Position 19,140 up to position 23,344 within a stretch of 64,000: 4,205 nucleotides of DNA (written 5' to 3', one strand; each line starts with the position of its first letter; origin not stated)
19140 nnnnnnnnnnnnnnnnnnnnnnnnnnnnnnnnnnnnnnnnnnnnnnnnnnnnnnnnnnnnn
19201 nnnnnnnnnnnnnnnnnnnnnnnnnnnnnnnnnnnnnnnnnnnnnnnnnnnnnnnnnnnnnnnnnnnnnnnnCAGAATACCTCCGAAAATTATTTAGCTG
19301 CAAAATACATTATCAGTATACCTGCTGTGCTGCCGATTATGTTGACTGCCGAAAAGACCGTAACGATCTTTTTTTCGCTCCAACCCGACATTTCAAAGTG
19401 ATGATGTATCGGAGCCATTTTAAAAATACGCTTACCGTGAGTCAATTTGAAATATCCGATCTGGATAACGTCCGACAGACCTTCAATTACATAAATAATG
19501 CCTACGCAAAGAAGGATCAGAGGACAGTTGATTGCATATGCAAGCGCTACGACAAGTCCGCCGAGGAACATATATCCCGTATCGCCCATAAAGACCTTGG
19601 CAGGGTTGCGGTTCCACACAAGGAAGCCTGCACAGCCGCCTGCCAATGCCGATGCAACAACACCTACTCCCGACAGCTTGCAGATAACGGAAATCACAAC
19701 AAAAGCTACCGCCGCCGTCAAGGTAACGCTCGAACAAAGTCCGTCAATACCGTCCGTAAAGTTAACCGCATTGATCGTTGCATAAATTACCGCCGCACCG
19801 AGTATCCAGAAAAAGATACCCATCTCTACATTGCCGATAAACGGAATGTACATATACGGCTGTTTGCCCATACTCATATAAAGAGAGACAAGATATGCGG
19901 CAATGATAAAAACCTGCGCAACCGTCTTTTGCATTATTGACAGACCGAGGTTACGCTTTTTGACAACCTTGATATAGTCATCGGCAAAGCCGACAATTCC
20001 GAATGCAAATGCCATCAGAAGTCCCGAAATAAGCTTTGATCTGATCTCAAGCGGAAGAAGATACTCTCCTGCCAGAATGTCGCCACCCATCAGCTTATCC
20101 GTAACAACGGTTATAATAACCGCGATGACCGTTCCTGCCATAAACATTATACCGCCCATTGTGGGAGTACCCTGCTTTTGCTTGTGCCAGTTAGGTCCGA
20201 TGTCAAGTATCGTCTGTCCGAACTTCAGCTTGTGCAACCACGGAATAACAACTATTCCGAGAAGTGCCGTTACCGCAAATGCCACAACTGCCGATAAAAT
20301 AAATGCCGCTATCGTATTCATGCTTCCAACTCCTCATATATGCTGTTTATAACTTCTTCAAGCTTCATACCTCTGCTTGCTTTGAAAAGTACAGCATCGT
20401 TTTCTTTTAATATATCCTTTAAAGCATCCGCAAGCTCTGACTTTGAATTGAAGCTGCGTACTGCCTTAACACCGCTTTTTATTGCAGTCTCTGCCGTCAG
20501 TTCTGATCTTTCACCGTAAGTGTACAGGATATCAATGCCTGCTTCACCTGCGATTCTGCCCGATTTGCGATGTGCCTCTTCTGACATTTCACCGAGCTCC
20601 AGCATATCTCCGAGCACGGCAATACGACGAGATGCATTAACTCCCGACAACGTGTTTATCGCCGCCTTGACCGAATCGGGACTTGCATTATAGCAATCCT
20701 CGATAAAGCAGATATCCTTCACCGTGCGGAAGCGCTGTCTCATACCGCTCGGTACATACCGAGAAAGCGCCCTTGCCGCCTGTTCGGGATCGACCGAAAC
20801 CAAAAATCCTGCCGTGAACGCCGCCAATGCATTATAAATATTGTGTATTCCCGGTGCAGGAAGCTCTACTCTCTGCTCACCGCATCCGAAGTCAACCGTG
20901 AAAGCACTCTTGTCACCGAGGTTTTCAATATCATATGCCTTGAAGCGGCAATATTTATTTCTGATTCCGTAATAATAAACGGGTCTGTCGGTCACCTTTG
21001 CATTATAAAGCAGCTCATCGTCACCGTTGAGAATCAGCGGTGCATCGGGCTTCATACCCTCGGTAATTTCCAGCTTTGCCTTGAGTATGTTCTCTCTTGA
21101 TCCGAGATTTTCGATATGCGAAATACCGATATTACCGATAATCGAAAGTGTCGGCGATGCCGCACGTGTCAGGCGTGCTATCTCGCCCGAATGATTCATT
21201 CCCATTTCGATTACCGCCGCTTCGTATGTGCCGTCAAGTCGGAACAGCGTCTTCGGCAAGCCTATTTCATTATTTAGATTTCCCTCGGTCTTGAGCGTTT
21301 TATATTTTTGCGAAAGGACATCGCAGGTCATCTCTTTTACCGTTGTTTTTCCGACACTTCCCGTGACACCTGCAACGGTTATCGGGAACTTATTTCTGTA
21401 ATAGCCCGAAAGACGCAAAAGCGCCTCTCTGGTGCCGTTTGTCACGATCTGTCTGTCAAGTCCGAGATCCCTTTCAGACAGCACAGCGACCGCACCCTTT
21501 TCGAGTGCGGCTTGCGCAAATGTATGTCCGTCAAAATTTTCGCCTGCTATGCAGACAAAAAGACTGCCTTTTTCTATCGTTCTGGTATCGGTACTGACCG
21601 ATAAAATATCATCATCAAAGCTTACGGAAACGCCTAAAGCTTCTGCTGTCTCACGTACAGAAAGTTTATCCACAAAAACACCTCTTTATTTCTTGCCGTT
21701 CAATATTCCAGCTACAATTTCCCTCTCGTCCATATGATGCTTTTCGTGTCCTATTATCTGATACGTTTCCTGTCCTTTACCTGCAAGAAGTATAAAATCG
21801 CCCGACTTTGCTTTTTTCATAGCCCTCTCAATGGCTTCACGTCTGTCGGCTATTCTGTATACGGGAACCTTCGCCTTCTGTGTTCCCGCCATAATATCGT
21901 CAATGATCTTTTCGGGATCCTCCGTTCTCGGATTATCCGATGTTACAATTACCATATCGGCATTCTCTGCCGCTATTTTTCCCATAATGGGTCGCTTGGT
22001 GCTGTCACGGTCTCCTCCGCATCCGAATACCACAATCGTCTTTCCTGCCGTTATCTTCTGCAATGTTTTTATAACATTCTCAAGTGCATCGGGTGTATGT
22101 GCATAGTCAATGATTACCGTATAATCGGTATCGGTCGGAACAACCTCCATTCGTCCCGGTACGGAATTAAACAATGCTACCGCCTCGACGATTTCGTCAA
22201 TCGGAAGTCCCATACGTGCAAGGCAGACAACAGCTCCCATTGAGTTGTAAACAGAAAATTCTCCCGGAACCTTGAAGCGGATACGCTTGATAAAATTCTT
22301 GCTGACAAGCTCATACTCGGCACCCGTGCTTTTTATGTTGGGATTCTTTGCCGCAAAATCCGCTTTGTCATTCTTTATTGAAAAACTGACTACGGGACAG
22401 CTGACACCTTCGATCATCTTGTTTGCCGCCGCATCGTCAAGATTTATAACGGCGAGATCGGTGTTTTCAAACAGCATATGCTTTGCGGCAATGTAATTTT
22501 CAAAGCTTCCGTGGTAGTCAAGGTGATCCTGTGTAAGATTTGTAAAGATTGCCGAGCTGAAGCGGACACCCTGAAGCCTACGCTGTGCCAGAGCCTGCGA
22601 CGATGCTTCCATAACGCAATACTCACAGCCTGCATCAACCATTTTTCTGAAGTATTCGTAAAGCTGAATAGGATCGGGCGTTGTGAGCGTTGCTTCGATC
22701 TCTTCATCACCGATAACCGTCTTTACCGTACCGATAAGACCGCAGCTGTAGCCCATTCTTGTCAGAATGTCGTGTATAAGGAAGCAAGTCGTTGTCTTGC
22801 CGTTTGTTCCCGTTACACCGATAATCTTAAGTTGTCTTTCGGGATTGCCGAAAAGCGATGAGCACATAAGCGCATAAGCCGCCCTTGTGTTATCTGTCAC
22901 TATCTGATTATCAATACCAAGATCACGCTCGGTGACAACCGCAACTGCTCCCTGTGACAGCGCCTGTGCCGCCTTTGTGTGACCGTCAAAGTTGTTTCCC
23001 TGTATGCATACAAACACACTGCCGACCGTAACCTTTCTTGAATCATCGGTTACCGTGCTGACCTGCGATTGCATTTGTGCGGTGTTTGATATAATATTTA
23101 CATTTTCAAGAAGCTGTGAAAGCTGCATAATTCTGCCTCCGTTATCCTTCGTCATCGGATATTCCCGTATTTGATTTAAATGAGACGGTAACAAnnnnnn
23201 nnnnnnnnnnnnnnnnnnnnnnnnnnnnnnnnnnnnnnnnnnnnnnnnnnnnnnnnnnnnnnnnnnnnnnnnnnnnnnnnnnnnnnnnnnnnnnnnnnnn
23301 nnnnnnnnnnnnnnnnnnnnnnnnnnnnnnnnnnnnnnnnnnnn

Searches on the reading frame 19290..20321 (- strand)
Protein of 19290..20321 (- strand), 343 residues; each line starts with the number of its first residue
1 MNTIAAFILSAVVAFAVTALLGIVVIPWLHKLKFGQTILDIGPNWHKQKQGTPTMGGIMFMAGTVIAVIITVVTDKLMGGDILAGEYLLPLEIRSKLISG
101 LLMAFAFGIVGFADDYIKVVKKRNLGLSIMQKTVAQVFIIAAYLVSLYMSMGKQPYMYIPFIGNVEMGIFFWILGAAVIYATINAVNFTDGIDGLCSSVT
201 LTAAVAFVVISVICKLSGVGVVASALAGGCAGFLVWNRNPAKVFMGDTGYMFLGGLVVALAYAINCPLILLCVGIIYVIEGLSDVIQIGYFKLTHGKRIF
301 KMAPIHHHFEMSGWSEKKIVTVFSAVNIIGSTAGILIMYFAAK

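Call 56: search_protein_families(library=pfam, proteins=[window:19290-20321:-])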
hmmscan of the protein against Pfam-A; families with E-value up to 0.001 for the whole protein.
window:19290-20321:- (343 aa): 2 families
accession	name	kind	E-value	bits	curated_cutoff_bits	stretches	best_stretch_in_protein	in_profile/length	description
PF00953.26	Glycos_transf_4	-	2e-32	112.9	27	1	98-263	2-158/160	Glycosyl transferase family 4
PF10555.14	MraY_sig1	-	0.00047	19.9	20.1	1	49-60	1-12/13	Phospho-N-acetylmuramoyl-pentapeptide-transferase signature 1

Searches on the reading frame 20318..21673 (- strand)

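Call 28: search_protein_families(library=pfam, proteins=[window:20318-21673:-])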
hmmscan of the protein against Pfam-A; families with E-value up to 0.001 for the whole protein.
window:20318-21673:- (451 aa): 3 families
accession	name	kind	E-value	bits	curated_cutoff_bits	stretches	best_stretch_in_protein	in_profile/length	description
PF08245.18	Mur_ligase_M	-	7.6e-45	153.8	24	1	103-288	1-199/200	Mur ligase middle domain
PF02875.26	Mur_ligase_C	-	6.4e-19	69.5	28.4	1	314-434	2-127/127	Mur ligase, glutamate ligase domain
PF01225.30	Mur_ligase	-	1.9e-08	35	21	1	25-79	4-61/95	Mur ligase family, catalytic domain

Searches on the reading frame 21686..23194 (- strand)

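Call 28: search_protein_families(library=pfam, proteins=[window:21686-23194:-])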
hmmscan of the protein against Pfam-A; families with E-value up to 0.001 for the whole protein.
window:21686-23194:- (502 aa): 3 families
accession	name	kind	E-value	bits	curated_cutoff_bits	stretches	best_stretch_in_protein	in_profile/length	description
PF08245.18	Mur_ligase_M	-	6.8e-55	186.6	24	1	127-324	1-199/200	Mur ligase middle domain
PF02875.26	Mur_ligase_C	-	6.9e-38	130.8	28.4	1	347-474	1-127/127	Mur ligase, glutamate ligase domain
PF01225.30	Mur_ligase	-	9e-08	32.8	21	1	46-105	3-70/95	Mur ligase family, catalytic domain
